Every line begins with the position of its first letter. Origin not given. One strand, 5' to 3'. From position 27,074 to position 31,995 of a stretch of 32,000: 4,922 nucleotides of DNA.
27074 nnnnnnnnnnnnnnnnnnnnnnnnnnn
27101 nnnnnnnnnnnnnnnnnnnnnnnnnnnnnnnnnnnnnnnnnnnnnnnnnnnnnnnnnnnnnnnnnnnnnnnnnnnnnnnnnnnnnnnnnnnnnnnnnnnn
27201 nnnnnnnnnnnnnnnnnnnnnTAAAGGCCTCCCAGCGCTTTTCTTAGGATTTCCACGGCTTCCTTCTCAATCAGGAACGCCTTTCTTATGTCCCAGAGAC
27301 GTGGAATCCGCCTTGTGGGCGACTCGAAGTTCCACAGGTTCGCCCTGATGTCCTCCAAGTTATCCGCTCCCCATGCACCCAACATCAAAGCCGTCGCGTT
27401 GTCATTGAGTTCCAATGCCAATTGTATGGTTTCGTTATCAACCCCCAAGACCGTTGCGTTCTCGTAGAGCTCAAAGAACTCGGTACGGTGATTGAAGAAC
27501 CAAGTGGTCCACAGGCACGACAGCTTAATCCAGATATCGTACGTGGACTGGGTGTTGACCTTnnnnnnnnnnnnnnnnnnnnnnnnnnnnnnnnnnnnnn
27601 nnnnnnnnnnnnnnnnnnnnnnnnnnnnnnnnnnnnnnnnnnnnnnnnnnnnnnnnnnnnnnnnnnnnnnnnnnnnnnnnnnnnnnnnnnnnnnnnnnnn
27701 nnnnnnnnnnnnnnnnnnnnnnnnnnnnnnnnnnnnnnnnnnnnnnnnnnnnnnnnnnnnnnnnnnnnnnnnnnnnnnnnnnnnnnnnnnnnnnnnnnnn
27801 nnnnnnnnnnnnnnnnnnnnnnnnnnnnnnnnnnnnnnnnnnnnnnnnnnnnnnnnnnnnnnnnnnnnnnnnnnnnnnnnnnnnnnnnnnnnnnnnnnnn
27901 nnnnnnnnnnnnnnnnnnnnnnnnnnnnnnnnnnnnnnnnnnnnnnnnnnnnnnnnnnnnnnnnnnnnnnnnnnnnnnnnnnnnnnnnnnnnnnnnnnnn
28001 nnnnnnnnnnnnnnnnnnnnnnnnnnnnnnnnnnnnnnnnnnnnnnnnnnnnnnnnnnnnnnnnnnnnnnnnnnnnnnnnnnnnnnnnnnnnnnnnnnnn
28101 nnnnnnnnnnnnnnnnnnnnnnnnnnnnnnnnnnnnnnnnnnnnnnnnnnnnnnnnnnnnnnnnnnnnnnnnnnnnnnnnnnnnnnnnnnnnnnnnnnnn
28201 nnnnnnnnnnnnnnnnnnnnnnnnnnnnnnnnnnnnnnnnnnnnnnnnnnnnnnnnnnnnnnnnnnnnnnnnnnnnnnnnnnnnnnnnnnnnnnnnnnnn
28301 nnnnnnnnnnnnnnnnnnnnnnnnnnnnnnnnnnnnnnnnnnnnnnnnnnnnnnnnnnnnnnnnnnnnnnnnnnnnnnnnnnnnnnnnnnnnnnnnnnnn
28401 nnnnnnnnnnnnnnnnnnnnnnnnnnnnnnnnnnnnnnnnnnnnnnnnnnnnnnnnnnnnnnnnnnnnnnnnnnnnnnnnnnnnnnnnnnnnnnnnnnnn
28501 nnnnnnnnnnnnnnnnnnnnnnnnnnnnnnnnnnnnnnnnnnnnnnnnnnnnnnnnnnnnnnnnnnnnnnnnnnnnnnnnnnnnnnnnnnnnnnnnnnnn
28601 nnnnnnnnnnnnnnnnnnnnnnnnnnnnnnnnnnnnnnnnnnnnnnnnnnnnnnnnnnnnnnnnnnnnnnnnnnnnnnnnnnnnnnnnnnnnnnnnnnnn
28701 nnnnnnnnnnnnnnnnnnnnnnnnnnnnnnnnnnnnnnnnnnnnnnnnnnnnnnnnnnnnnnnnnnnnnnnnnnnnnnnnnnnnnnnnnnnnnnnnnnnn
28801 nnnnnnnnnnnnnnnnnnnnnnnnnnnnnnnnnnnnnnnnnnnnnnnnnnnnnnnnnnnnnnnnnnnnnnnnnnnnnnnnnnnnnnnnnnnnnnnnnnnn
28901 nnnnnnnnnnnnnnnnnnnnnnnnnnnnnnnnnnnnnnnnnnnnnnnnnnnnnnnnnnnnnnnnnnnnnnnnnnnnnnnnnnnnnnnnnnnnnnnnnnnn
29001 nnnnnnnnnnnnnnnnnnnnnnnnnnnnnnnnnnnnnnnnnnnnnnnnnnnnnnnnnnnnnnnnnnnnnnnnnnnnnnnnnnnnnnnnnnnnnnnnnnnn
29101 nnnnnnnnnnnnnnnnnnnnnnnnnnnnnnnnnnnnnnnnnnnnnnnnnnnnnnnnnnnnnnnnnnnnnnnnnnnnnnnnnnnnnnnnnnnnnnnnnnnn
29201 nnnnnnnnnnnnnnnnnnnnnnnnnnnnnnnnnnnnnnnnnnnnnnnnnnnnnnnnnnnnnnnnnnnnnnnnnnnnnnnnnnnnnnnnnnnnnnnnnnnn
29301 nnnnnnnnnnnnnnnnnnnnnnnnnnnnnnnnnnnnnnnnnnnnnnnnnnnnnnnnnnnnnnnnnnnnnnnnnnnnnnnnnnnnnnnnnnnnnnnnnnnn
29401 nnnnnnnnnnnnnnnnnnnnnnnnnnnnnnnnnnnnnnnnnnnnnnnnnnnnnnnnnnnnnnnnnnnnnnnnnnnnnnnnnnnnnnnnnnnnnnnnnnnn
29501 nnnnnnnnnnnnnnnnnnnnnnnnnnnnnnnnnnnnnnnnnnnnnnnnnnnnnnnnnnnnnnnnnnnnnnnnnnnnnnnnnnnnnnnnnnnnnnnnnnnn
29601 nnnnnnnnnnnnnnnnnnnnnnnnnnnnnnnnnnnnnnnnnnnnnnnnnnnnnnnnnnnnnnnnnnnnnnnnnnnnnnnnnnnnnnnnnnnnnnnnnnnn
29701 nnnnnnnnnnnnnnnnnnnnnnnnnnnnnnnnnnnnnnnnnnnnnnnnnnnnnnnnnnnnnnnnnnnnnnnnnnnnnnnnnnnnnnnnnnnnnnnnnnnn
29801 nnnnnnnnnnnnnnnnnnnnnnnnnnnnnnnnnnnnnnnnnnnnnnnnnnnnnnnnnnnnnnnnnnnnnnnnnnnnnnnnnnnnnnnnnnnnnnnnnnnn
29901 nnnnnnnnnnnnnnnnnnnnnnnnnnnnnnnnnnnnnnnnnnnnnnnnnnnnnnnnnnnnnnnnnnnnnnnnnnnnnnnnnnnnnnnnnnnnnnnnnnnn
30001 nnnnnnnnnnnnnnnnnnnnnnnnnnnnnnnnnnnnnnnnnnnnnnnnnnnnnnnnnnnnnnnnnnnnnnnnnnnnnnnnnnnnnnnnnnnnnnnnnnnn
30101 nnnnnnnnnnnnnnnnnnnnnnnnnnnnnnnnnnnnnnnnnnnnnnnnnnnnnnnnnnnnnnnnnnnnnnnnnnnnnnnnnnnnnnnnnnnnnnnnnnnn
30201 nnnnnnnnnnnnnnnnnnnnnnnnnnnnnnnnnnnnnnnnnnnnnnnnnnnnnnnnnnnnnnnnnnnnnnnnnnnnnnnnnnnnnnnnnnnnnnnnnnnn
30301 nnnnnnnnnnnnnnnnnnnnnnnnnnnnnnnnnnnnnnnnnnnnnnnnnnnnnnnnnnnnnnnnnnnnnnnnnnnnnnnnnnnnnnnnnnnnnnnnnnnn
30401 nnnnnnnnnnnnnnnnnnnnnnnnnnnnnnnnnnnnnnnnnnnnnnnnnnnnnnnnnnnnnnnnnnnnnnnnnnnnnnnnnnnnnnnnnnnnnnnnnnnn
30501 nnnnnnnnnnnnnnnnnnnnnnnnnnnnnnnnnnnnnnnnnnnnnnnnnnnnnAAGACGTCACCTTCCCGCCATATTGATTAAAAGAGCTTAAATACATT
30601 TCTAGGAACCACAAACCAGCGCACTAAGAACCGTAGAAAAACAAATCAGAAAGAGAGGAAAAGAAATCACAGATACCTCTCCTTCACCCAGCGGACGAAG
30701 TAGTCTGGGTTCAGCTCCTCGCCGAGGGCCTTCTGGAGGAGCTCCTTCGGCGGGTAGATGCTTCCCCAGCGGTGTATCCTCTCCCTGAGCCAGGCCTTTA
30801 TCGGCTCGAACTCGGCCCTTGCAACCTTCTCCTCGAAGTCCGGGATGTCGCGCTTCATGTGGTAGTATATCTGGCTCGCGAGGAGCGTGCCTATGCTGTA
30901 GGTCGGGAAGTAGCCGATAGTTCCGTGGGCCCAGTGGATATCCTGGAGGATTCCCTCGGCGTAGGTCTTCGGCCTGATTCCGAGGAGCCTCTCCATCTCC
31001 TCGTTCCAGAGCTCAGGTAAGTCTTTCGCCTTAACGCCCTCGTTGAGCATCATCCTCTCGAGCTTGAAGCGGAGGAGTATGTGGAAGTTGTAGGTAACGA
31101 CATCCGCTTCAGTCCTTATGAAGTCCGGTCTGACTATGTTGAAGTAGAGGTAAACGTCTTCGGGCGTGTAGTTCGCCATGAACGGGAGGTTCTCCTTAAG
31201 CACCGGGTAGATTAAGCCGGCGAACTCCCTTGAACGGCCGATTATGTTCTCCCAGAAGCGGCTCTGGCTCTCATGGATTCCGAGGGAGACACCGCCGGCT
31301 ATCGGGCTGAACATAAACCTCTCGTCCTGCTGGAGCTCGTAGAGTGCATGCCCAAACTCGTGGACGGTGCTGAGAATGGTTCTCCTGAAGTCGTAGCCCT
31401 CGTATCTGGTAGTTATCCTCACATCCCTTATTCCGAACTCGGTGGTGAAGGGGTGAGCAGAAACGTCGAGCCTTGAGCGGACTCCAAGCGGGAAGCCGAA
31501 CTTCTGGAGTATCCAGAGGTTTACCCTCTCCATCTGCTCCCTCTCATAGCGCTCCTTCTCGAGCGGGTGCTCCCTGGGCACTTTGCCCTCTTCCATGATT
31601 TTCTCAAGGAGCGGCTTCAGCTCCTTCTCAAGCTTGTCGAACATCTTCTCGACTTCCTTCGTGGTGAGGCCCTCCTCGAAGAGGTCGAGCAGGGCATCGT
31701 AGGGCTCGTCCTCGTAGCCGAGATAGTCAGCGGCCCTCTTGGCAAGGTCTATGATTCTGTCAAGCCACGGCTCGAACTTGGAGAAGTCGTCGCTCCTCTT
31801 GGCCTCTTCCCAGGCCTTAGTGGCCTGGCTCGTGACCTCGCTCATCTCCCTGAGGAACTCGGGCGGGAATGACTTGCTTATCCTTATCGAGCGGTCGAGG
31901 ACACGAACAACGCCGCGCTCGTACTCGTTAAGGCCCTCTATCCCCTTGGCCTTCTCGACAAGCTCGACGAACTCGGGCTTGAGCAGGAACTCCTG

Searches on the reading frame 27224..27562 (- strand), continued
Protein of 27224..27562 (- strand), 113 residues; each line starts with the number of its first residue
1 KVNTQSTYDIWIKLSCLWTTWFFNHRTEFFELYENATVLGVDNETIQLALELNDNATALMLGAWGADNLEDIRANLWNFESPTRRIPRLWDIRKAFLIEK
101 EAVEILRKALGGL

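Call 72: search_protein_families(library=pfam, proteins=[P0153, P0156, P0163, P0168, P0169, P0171, P0172, P0179], max_evalue=0.0001)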
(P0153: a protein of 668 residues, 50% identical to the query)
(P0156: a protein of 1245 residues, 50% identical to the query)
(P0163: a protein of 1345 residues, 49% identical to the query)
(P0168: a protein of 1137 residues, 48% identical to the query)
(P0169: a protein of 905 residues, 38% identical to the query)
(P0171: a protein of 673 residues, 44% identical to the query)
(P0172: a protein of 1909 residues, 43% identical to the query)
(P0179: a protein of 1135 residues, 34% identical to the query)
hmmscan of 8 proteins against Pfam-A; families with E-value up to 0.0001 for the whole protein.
P0153 (668 aa): 3 families
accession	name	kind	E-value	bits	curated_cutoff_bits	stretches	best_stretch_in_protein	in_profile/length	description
PF18911.6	PKD_4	-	1.9e-25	89.2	27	1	375-456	2-81/85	PKD domain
PF00801.26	PKD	-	7.5e-18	64.8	23.5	1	383-457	4-80/80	PKD domain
PF22352.2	K319L-like_PKD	-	8.7e-10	38.9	27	1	391-457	11-84/84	K319L-like, PKD domain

P0156 (1245 aa): 4 families
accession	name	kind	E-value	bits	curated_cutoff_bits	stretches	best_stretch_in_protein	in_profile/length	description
PF18911.6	PKD_4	-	1.5e-49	166.4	27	2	294-376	2-84/85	PKD domain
PF00801.26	PKD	-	3.7e-37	126.6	23.5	2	302-372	4-76/80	PKD domain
PF22352.2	K319L-like_PKD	-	1.4e-17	63.9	27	2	310-377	11-84/84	K319L-like, PKD domain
PF21027.3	Sde0182_C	-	2.1e-08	35.1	27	0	312-362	1-50/83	Cellulose-binding protein Sde0182, C-terminal domain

P0163 (1345 aa): 4 families
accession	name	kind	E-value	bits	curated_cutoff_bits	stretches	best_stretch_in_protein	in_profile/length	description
PF25106.1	VWA_4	-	5.4e-16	59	27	1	92-200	2-106/169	von Willebrand factor A domain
PF00092.34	VWA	-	3.3e-13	50.7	23.8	1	91-233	1-139/174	von Willebrand factor type A domain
PF13519.12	VWA_2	-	4.7e-12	46.9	27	1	92-198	1-106/107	von Willebrand factor type A domain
PF00362.24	Integrin_beta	-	4.4e-05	23.8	24.8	0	142-207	87-154/248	Integrin beta chain VWA domain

P0168 (1137 aa): 2 families
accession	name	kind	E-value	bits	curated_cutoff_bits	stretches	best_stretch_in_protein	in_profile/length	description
PF18911.6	PKD_4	-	2.1e-11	44.2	27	1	65-125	22-76/85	PKD domain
PF00801.26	PKD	-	9.4e-10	38.8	23.5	1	61-128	17-76/80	PKD domain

P0169 (905 aa): 3 families
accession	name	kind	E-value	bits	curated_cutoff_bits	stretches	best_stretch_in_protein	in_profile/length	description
PF13229.12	Beta_helix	-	9e-46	155.8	25.9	3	228-350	12-129/158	Right handed beta helix region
PF05048.19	NosD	-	7.7e-44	150.1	23.6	4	164-308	36-173/212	Periplasmic copper-binding protein (NosD)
PF12708.12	Pect-lyase_RHGA_epim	-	1.6e-06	28.5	27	0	127-186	157-206/213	Rhamnogalacturonase A/epimerase, pectate lyase-like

P0171 (673 aa): 3 families
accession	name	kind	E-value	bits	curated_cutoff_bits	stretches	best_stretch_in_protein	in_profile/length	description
PF05048.19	NosD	-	4.1e-48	164.1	23.6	4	246-409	60-212/212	Periplasmic copper-binding protein (NosD)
PF13229.12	Beta_helix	-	2.9e-24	85.9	25.9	2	244-372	21-142/158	Right handed beta helix region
PF07705.17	CARDB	-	1.2e-20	74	22.7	1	449-550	2-100/101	CARDB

P0172 (1909 aa): 2 families
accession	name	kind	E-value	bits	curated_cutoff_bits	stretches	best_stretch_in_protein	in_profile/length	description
PF25106.1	VWA_4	-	3.5e-16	59.7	27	1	45-175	2-118/169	von Willebrand factor A domain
PF00092.34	VWA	-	7.4e-09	36.5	23.8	1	44-196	1-137/174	von Willebrand factor type A domain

P0179 (1135 aa): 4 families
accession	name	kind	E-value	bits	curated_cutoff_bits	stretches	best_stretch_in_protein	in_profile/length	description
PF18911.6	PKD_4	-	4.3e-94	309.2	27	5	612-687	8-85/85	PKD domain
PF00801.26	PKD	-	2.5e-63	210.5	23.5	5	613-684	6-78/80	PKD domain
PF22352.2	K319L-like_PKD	-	2.2e-07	31.2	27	0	616-687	6-84/84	K319L-like, PKD domain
PF16820.11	PKD_3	-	3.1e-06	27.4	26.3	0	953-1002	14-61/68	PKD-like domain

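Call 74: search_protein_families(library=ncbifam, proteins=[window:27224-27562:-, P0178, P0181, P0152, P0155, P0160, P0165, P0167], max_evalue=0.01)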
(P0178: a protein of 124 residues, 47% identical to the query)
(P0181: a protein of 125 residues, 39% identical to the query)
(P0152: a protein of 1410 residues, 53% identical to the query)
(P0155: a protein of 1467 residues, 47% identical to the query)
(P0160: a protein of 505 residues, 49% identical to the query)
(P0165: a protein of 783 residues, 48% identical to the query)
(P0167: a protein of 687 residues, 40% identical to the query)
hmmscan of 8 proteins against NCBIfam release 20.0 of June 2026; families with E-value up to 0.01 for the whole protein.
window:27224-27562:- (113 aa): 0 families

P0178 (124 aa): 0 families

P0181 (125 aa): 0 families

P0152 (1410 aa): 1 family
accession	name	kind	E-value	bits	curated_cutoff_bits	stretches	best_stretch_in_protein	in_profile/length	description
NF038133.1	choice_anch_L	domain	3e-14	53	27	1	113-299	43-216/219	choice-of-anchor L domain-containing protein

P0155 (1467 aa): 1 family
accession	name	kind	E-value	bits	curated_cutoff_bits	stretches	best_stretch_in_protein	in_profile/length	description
TIGR00864.1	PCC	subfamily_domain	0.00087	15.7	1861.4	1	391-430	1084-1122/2700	polycystin cation channel protein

P0160 (505 aa): 3 families
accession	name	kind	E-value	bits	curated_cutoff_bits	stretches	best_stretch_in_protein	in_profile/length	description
TIGR02608.1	delta_60_rpt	domain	1.5e-20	72.8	76.5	2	253-290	1-39/55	delta-60 repeat domain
NF047494.1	Lepto_SBBP_lipo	equivalog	4.7e-10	38.7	400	2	155-379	195-450/466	SBBP repeat beta-propeller lipoprotein, LipL53 family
TIGR03548.1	mutarot_permut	subfamily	0.0024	17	243.2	0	171-288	32-149/323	cyclically-permuted mutarotase family protein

P0165 (783 aa): 1 family
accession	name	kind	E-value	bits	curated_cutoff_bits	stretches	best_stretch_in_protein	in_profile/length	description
TIGR04247.1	NosD_copper_fam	subfamily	2.8e-12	45.9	300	2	376-555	203-340/377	nitrous oxide reductase family maturation protein NosD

P0167 (687 aa): 4 families
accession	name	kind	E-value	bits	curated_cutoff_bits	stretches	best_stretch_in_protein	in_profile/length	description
TIGR04247.1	NosD_copper_fam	subfamily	1.6e-29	102.7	300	3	201-432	31-267/377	nitrous oxide reductase family maturation protein NosD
TIGR03804.1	para_beta_helix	repeat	1.1e-27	95.4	19.45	5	296-337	1-42/44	parallel beta-helix repeat protein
TIGR03805.1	beta_helix_1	subfamily_domain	1.4e-06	27.7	141.5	1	227-344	62-180/314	parallel beta-helix domain-containing protein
NF047854.1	LIC10774_subfam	equivalog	2.9e-06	26.5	380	1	225-323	170-275/358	LIC10774/LIC10365 family surface protein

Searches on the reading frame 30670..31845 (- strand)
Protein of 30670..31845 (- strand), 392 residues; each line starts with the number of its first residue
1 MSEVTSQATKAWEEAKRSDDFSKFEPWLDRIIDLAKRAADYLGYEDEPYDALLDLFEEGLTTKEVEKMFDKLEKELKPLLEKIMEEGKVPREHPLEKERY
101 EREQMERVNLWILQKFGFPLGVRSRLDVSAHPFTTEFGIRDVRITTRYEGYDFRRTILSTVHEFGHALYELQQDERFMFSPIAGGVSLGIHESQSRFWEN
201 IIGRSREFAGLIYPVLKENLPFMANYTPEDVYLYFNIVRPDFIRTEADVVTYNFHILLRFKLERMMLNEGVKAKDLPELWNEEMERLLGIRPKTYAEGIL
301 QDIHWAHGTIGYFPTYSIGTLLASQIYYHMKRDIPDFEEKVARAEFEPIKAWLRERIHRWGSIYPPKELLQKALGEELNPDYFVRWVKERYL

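Call 6: search_protein_families(library=pfam, proteins=[window:30670-31845:-], max_evalue=0.01)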
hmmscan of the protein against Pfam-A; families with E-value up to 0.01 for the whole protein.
window:30670-31845:- (392 aa): 2 families
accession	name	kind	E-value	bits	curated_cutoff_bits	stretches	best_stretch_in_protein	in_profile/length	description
PF02074.21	Peptidase_M32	-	1e-139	466.8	25.1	1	1-391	98-489/489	Carboxypeptidase Taq (M32) metallopeptidase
PF01432.26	Peptidase_M3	-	0.0041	16.9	27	0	273-385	348-453/457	Peptidase family M3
